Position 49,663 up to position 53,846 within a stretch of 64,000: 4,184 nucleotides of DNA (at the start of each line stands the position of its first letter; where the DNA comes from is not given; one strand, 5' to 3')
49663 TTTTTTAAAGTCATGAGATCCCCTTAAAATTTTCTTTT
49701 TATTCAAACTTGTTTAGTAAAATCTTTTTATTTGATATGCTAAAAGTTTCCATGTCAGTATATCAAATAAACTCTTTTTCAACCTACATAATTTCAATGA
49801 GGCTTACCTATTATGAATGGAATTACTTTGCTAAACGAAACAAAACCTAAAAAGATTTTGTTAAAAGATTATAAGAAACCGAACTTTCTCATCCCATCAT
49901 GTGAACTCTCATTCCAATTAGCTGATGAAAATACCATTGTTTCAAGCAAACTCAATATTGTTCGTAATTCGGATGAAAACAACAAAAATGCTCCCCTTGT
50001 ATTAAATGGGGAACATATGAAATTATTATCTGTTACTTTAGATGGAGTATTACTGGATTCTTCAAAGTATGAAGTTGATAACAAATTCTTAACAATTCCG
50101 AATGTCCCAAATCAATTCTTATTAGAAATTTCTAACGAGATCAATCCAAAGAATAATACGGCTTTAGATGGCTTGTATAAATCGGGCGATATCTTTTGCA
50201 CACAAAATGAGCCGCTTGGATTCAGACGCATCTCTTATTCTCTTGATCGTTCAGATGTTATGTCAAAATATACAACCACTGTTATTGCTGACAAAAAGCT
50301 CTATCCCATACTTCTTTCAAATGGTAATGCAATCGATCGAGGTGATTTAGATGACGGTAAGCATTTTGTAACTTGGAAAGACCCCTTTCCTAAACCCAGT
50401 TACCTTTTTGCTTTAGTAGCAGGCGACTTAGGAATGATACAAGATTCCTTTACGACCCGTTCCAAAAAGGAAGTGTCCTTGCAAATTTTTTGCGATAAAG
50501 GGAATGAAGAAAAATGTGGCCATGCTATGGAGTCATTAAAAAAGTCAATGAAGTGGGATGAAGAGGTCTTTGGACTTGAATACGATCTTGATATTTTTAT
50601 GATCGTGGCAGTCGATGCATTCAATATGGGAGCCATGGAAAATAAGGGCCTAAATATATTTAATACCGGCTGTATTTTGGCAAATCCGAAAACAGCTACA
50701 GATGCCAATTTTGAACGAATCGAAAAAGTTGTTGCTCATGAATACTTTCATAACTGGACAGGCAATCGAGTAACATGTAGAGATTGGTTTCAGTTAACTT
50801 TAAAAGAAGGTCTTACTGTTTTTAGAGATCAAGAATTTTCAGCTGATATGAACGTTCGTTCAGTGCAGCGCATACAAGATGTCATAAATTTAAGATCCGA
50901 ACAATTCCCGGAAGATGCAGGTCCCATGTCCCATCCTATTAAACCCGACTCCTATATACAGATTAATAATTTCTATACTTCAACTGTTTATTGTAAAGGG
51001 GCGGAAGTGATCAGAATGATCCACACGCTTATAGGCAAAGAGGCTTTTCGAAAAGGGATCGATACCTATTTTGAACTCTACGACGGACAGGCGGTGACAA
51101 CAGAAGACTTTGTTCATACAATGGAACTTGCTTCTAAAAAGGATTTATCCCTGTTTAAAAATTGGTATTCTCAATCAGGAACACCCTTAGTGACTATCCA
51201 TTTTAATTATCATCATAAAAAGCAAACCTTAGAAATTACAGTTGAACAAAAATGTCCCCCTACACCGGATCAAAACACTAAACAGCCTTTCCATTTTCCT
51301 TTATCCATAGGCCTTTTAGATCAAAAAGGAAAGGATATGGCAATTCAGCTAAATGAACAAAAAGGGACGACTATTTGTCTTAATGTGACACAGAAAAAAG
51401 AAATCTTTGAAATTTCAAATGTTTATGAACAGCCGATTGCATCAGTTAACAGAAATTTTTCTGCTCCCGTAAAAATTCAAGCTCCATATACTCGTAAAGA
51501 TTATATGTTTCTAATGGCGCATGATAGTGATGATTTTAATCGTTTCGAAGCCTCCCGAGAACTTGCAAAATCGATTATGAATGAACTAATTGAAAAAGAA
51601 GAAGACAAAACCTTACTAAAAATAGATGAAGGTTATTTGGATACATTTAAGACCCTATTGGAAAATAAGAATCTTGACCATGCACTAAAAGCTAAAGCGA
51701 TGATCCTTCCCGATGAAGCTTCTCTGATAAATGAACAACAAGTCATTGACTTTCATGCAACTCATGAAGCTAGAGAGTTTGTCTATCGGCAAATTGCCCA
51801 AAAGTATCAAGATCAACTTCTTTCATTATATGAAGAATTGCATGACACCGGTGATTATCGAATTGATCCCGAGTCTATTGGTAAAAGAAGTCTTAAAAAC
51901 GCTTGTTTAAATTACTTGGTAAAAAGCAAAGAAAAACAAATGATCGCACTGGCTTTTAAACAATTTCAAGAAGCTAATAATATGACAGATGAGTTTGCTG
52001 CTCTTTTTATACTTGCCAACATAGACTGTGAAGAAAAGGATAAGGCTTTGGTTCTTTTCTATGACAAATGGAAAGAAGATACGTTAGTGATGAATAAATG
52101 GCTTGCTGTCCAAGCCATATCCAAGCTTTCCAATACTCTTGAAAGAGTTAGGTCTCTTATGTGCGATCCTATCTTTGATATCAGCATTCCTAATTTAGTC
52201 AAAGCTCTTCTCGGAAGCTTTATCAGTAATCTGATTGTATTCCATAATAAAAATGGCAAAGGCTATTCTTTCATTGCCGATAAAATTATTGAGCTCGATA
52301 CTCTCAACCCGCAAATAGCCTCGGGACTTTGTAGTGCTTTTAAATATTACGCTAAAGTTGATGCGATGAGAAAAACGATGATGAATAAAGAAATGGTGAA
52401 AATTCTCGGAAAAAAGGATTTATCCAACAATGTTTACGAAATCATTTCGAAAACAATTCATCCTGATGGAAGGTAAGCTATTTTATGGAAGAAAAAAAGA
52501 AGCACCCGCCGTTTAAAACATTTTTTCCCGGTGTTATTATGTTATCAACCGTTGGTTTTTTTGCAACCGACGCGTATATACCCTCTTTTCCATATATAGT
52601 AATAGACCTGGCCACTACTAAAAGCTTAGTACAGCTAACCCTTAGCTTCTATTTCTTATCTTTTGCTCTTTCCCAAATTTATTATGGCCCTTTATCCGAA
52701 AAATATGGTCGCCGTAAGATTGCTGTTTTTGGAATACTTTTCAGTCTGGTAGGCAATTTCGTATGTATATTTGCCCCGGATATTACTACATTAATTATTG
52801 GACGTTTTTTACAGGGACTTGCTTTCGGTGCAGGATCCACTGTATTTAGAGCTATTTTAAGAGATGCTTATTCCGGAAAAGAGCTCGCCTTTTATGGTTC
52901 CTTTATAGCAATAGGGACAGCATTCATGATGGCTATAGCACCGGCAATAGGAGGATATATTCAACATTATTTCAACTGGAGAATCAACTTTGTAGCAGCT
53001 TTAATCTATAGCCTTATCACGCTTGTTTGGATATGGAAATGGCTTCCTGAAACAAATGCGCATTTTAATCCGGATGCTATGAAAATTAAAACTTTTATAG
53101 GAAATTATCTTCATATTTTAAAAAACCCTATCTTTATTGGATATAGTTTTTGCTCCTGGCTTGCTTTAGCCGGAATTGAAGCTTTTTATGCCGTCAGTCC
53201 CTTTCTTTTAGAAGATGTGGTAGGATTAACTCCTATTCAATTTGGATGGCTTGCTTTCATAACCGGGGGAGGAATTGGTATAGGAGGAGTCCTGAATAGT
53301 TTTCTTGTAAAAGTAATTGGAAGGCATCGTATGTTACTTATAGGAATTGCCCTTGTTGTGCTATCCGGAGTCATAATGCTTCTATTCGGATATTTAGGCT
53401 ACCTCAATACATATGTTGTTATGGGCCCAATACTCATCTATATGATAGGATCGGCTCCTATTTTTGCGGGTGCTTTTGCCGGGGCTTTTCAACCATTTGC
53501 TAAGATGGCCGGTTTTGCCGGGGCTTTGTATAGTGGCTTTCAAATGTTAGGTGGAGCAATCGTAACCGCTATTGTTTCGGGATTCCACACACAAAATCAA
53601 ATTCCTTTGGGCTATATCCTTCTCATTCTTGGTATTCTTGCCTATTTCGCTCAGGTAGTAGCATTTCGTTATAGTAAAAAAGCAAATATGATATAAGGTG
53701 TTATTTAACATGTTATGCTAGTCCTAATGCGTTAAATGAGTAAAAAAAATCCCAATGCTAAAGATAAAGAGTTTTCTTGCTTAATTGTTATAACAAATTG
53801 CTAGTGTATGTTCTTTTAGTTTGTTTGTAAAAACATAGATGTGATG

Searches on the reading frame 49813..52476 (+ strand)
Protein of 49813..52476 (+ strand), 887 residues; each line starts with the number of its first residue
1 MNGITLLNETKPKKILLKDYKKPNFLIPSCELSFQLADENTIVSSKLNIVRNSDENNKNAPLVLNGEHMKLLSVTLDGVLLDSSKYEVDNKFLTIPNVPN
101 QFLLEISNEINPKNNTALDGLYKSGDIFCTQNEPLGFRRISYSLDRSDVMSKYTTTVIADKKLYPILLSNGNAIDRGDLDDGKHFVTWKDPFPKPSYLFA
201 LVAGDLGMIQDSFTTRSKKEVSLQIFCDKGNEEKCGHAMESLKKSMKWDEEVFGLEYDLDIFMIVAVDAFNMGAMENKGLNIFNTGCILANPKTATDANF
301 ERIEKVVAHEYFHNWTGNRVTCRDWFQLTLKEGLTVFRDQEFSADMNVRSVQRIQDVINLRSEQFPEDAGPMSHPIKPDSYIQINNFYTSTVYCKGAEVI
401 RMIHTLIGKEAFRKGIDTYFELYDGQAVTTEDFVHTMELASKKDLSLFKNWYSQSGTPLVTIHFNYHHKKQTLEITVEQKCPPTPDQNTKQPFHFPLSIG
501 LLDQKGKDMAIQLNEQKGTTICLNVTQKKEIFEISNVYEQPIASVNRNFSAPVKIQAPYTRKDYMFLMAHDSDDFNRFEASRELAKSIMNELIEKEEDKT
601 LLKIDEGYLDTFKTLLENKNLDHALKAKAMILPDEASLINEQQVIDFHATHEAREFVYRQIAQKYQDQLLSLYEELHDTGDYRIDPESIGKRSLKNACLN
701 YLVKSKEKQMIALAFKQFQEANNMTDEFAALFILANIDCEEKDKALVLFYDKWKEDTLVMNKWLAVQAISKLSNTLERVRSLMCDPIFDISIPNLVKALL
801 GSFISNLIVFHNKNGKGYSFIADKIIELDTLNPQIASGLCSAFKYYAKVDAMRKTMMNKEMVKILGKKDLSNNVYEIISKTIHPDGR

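Call 3: search_protein_families(library=pfam, proteins=[window:49813-52476:+])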
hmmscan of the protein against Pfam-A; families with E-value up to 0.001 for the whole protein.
window:49813-52476:+ (887 aa): 5 families
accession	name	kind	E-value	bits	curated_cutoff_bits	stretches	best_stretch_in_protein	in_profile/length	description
PF17432.8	DUF3458_C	-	9.8e-109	364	24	1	562-882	2-319/320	Domain of unknown function (DUF3458_C) ARM repeats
PF01433.26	Peptidase_M1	-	2.3e-58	197.8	27.7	1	238-450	2-217/218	Peptidase family M1 domain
PF11940.14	DUF3458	-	1.9e-26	92.7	28.6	1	456-557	1-94/95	Domain of unknown function (DUF3458) Ig-like fold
PF17900.6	Peptidase_M1_N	-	2.3e-15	57.6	25.8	1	31-198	6-186/186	Peptidase M1 N-terminal domain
PF25316.1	TAF2_3rd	-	0.00058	20.7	27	0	455-507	1-49/120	TAF2 Ig-like domain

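Call 4: search_protein_families(library=ncbifam, proteins=[window:49813-52476:+])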
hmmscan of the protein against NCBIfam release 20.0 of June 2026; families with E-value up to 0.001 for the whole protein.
window:49813-52476:+ (887 aa): 3 families
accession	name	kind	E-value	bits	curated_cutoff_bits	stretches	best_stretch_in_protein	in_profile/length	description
TIGR02414.1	pepN_proteo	equivalog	0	1228.6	718.2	1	19-881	1-867/868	aminopeptidase N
TIGR02412.1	pepN_strep_liv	equivalog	2.4e-38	132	591.2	1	32-483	21-469/832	aminopeptidase N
TIGR02411.1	leuko_A4_hydro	equivalog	4.3e-23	81.9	761.7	1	40-466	26-453/600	leukotriene-A(4) hydrolase/aminopeptidase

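Call 39: find_homologous_proteins(query=window:49813-52476:+, max_evalue=1e-50)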
Query window:49813-52476:+ (887 aa): 8000 proteins with E <= 1e-50 among 8000 candidates; the best 120 are listed.
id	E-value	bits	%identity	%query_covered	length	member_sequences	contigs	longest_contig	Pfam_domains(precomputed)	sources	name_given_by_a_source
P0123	0.0e+0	2024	100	100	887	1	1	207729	PF17900.7,PF11940.15,PF17432.9,PF01433.27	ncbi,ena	-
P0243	0.0e+0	1202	60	98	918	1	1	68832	PF17900.7,PF11940.15,PF17432.9,PF01433.27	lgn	-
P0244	0.0e+0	1191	60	98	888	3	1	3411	PF17900.7,PF11940.15,PF17432.9,PF01433.27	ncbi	-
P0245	0.0e+0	1183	60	99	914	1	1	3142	PF17900.7,PF11940.15,PF17432.9,PF01433.27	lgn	-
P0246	0.0e+0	1180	58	99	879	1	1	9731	PF17900.7,PF11940.15,PF17432.9,PF01433.27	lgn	-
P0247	0.0e+0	1176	58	99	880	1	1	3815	PF17900.7,PF11940.15,PF17432.9,PF01433.27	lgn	-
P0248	0.0e+0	1174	59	99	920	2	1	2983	PF17900.7,PF11940.15,PF17432.9,PF01433.27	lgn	-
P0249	0.0e+0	1174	60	98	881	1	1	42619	PF17900.7,PF11940.15,PF17432.9,PF01433.27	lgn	-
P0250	0.0e+0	1165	58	99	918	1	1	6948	PF17900.7,PF11940.15,PF17432.9,PF01433.27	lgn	-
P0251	0.0e+0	1163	59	99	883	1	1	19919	PF17900.7,PF11940.15,PF17432.9,PF01433.27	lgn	-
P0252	0.0e+0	1163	58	99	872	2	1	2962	PF17900.7,PF11940.15,PF17432.9,PF01433.27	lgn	-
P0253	0.0e+0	1162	58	99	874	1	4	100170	PF17900.7,PF11940.15,PF17432.9,PF01433.27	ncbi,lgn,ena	-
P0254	0.0e+0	1161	59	99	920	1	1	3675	PF17900.7,PF11940.15,PF17432.9,PF01433.27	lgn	-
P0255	0.0e+0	1157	58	98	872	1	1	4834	PF17900.7,PF11940.15,PF17432.9,PF01433.27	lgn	-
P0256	0.0e+0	1155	57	99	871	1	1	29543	PF17900.7,PF11940.15,PF17432.9,PF01433.27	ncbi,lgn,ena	-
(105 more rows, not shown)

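Call 40: find_encoding_contigs(protein=P0243, flank=10000, max_places=1)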
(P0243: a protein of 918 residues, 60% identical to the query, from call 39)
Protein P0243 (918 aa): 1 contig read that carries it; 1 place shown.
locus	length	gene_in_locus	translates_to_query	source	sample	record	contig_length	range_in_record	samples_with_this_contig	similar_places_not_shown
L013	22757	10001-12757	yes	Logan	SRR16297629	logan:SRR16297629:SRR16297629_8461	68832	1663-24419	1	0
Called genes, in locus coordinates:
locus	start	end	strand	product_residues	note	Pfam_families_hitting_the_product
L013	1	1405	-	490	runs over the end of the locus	PF05958:tRNA_U5-meth_tr, PF03602:Cons_hypoth95 (weak), PF02475:TRM5-TYW2_MTfase (weak), PF13847:Methyltransf_31 (faint)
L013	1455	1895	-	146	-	PF07432:Hc1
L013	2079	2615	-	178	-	PF17435:CT_584-like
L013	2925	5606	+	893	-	PF12895:ANAPC3 (faint), PF07719:TPR_2 (faint), PF13424:TPR_12 (faint), PF14559:TPR_19 (faint), PF00515:TPR_1 (faint), PF13174:TPR_6 (faint), PF13428:TPR_14 (faint), PF13432:TPR_16 (faint)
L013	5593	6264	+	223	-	PF01618:MotA_ExbB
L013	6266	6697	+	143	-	PF02472:ExbD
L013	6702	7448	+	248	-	-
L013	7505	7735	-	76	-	-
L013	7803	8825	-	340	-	-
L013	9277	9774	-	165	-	PF00293:NUDIX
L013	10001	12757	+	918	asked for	PF17900:Peptidase_M1_N, PF01433:Peptidase_M1, PF11940:DUF3458, PF17432:DUF3458_C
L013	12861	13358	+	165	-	PF02683:DsbD_TM (weak)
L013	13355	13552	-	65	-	-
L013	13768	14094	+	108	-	PF17991:Thioredoxin_10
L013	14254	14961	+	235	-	-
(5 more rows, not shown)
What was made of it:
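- Tried and rejected: The closest PepN is 60% identical and its neighbourhood differs (calls 39, 40).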

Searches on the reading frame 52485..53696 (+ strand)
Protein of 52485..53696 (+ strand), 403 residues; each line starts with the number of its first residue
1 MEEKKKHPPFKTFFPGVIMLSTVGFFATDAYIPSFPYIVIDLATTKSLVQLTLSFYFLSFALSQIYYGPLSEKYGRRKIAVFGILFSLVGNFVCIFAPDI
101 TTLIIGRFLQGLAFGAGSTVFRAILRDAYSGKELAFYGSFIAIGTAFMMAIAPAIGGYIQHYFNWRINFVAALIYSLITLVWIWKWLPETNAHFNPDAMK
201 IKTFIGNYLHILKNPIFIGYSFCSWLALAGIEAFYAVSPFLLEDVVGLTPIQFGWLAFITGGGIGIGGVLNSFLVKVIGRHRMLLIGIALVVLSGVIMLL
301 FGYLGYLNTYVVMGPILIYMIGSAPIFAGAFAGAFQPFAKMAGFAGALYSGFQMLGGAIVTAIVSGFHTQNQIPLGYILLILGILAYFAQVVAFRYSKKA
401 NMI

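Call 3: search_protein_families(library=pfam, proteins=[window:52485-53696:+])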
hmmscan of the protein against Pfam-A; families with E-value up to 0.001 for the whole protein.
window:52485-53696:+ (403 aa): 4 families
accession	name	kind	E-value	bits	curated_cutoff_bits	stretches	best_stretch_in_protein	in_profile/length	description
PF07690.21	MFS_1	-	7e-44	150.6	33.4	1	20-360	4-346/347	Major Facilitator Superfamily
PF00083.30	Sugar_tr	-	4.4e-12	46.1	22.3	1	44-190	43-194/452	Sugar (and other) transporter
PF06609.19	TRI12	-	1.9e-07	30.4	23.2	1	14-188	46-220/599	Fungal trichothecene efflux pump (TRI12)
PF05977.19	MFS_3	-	0.00013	21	27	1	38-297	36-300/524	Transmembrane secretion effector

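Call 4: search_protein_families(library=ncbifam, proteins=[window:52485-53696:+])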
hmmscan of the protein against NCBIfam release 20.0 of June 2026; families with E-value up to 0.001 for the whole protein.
window:52485-53696:+ (403 aa): 51 families (the best 25 are shown)
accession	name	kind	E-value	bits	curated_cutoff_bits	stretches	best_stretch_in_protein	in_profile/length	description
TIGR00710.1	efflux_Bcr_CflA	subfamily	9.7e-69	232.6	200.9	1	19-386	12-377/385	Bcr/CflA family efflux MFS transporter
NF008654.0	PRK11652.1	equivalog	1.7e-66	224.8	479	1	17-394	14-386/397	multidrug efflux MFS transporter EmrD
NF008314.0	PRK11102.1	equivalog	2.1e-57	195.2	303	1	19-396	17-393/396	Bcr/CflA family multidrug efflux MFS transporter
NF053813.1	MFS_TcaB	equivalog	8.7e-52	176.2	475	1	19-400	13-393/396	putative multidrug effflux MFS transporter TcaB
NF041041.1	FslD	exception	5.9e-48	164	500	1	23-388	21-386/396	rhizoferrin import MFS transporter FslD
NF008270.1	PRK11043.1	equivalog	1.5e-35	123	430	1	17-389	10-377/382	purine nucleoside transporter PunC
NF033134.0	cmlA_floR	equivalog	2.4e-33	116.2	450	1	26-389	24-383/388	CmlA/FloR family chloramphenicol efflux MFS transporter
TIGR00880.1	2_A_01_02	superfamily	1.6e-28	99.6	131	1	55-190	2-141/141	multidrug resistance protein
NF007782.0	PRK10473.1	subfamily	2.6e-25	89.3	417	1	27-386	18-371/394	MdtL family multidrug efflux MFS transporter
NF052292.1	efflux_CraA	equivalog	3.5e-19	69.2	725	1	25-318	28-320/409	chloramphenicol efflux MFS transporter CraA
NF000072.1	MFS_efflux_PexA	equivalog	1.1e-17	64.4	800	1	15-398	17-402/415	phenicol efflux MFS transporter PexA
TIGR00895.1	2A0115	subfamily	1.8e-16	60.1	418.55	1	40-193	45-198/398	aromatic acid/H+ symport family MFS transporter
NF000509.1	efflux_CmlA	exception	2.8e-16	59.9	875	1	26-375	28-374/419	CmlA family chloramphenicol efflux MFS transporter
NF011932.2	PRK15403.1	equivalog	4.4e-16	59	700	1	12-331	9-328/402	multidrug efflux MFS transporter MdtM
TIGR00711.1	efflux_EmrB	subfamily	6.8e-16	58.1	230.2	1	35-192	25-182/485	DHA2 family efflux MFS transporter permease subunit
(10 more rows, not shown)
